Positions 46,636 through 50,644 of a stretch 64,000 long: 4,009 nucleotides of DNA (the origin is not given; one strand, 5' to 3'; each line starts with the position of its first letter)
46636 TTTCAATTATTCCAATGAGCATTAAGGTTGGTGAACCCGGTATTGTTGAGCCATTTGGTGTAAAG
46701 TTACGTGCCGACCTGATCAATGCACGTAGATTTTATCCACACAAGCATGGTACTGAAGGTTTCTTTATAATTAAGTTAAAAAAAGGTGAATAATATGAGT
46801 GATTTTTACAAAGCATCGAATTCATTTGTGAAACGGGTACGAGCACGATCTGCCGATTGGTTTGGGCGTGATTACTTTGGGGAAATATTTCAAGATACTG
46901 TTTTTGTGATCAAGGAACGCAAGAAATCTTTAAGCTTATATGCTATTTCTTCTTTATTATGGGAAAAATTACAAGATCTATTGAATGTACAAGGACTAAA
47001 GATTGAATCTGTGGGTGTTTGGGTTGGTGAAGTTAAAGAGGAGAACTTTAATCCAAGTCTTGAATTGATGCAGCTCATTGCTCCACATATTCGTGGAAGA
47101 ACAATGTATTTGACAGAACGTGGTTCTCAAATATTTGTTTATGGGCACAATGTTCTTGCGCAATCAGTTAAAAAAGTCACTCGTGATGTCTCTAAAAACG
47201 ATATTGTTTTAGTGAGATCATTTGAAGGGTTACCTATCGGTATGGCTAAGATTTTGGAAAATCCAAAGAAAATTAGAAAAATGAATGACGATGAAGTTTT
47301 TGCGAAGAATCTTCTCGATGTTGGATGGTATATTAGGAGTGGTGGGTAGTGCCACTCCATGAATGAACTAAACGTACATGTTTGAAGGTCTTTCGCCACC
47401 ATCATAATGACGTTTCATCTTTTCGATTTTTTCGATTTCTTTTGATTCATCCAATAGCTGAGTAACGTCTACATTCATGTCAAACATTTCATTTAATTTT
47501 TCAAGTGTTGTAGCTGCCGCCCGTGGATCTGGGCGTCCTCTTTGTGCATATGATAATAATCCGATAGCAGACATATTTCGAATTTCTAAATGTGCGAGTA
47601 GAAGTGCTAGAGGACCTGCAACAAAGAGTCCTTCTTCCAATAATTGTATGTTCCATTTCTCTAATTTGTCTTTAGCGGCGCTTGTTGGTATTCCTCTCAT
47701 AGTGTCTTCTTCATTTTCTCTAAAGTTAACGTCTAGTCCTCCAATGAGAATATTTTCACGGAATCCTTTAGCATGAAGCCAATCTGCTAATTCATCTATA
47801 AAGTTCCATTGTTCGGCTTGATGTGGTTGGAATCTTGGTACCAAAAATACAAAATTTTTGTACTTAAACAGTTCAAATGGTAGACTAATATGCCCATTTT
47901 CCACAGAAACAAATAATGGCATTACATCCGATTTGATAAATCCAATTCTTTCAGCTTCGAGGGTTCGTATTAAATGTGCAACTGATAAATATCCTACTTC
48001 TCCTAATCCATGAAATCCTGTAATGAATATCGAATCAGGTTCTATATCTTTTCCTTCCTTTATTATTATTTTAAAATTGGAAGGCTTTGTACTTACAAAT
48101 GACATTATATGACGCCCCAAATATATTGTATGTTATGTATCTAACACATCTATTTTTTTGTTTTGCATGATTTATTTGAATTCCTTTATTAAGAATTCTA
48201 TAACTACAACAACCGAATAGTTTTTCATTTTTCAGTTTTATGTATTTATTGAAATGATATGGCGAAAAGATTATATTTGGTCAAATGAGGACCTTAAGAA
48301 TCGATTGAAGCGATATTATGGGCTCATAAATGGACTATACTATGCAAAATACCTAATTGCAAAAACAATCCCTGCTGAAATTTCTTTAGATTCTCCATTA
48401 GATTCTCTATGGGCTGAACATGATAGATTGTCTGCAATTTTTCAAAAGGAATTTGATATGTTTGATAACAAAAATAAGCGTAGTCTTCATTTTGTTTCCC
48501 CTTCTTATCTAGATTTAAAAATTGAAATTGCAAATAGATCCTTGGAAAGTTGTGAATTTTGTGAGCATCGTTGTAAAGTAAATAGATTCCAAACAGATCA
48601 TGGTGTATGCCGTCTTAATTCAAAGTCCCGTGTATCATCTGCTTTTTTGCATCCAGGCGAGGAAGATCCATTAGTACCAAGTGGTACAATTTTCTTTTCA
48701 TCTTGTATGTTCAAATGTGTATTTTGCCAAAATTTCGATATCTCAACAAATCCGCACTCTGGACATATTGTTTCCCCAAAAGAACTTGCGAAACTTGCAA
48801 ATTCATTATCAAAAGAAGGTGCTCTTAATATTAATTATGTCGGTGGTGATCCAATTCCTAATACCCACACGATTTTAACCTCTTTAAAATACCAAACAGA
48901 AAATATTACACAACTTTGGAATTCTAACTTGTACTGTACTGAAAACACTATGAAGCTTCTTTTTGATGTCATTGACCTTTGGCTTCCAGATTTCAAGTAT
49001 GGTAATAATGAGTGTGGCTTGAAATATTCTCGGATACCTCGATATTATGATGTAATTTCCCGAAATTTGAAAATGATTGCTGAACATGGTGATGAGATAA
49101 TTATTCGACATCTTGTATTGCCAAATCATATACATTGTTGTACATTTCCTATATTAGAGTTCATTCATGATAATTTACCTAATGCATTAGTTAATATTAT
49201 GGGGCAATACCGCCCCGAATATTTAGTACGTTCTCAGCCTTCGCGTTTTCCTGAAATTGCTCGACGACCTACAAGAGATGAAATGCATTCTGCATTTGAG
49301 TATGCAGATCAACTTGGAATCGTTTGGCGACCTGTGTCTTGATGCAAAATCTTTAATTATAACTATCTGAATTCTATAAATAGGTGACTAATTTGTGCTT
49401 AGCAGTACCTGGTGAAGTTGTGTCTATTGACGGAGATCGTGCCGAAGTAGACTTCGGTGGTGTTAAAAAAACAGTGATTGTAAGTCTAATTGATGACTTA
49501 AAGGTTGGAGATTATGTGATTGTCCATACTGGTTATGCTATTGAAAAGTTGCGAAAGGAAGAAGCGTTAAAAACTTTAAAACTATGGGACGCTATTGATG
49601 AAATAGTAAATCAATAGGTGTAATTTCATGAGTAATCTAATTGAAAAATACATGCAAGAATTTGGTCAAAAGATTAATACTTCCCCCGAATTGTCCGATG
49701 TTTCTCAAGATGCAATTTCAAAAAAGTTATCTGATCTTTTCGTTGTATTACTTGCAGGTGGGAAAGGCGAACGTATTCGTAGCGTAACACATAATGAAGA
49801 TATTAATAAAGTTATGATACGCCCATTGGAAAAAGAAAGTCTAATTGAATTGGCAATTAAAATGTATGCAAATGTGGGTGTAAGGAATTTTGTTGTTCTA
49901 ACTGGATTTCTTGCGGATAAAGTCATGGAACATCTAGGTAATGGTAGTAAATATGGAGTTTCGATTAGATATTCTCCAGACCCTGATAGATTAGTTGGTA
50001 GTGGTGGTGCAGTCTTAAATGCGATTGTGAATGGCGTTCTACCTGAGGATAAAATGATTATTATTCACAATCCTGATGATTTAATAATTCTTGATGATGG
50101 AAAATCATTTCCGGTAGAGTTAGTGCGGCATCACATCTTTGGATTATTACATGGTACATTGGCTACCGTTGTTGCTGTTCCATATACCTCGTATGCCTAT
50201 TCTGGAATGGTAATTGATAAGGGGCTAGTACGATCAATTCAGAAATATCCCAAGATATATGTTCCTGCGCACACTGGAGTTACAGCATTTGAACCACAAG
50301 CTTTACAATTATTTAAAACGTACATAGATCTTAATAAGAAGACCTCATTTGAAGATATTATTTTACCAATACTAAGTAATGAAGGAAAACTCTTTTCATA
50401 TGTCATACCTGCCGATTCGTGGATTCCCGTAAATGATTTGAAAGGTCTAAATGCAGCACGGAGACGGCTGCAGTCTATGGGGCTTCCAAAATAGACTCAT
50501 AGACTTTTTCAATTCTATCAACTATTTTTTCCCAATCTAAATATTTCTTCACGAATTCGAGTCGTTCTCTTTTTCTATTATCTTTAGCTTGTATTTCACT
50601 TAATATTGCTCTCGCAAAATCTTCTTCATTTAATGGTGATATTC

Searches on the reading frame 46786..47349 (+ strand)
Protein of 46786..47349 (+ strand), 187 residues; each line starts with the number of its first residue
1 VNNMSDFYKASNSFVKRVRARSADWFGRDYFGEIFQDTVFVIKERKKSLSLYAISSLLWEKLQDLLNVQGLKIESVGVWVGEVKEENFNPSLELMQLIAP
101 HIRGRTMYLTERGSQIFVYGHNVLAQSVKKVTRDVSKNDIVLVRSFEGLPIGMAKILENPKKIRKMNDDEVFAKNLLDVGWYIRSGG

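Call 22: search_protein_families(library=pfam, proteins=[window:46786-47349:+], max_evalue=0.001)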
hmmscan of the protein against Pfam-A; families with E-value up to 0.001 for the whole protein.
window:46786-47349:+ (187 aa): 3 families
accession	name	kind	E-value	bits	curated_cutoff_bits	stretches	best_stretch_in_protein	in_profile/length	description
PF03657.19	UPF0113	-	8.8e-17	61.6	23.8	1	107-185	2-73/73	UPF0113 PUA domain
PF01472.26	PUA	-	2e-05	24.9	24.8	1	118-168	14-64/74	PUA domain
PF17833.7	pre-PUA_NIP7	-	0.00036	21.2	23.1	0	26-92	20-80/80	NIP7/UPF0113, pre-PUA domain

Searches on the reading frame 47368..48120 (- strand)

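Call 22: search_protein_families(library=pfam, proteins=[window:47368-48120:-], max_evalue=0.001)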
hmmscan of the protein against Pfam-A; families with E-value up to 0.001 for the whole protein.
window:47368-48120:- (250 aa): 1 family
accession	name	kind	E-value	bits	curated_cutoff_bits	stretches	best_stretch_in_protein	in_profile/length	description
PF09754.15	PAC2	-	7.6e-39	134.2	25.8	1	32-231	1-209/215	PAC2 family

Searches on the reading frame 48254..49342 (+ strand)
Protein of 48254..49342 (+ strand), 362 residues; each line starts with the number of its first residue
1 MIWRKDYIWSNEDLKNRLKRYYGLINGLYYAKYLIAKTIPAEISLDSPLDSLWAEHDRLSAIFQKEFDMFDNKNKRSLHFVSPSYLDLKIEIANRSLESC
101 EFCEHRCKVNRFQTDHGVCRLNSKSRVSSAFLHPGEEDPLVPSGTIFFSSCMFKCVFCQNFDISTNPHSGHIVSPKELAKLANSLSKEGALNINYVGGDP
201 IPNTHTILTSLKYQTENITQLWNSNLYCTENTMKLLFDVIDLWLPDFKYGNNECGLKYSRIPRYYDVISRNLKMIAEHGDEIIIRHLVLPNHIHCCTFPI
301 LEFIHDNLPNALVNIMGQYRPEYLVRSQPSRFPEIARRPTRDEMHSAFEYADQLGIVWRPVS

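Call 22: search_protein_families(library=pfam, proteins=[window:48254-49342:+], max_evalue=0.001)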
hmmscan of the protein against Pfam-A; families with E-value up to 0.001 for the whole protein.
window:48254-49342:+ (362 aa): 2 families
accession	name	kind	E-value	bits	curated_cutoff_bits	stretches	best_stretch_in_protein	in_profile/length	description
PF04055.27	Radical_SAM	-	3.6e-09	37.5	29.5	1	146-292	2-154/166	Radical SAM superfamily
PF13353.11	Fer4_12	-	3.3e-07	31.1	22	1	145-233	9-98/137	4Fe-4S single cluster domain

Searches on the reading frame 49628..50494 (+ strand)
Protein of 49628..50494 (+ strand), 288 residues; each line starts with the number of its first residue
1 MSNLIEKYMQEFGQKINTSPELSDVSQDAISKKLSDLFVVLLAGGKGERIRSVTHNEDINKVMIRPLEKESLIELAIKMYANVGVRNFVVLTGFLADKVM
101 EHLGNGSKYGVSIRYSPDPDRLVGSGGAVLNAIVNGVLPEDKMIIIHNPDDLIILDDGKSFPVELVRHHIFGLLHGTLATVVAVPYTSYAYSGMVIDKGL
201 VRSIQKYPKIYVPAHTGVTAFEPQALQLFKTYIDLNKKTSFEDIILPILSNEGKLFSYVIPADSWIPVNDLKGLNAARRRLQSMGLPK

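Call 22: search_protein_families(library=pfam, proteins=[window:49628-50494:+], max_evalue=0.001)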
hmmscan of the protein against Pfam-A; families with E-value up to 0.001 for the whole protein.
window:49628-50494:+ (288 aa): 1 family
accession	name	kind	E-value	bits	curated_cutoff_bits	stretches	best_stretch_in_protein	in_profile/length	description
PF00483.29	NTP_transferase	-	1.7e-14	54.4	21.2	1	40-274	3-235/245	Nucleotidyl transferase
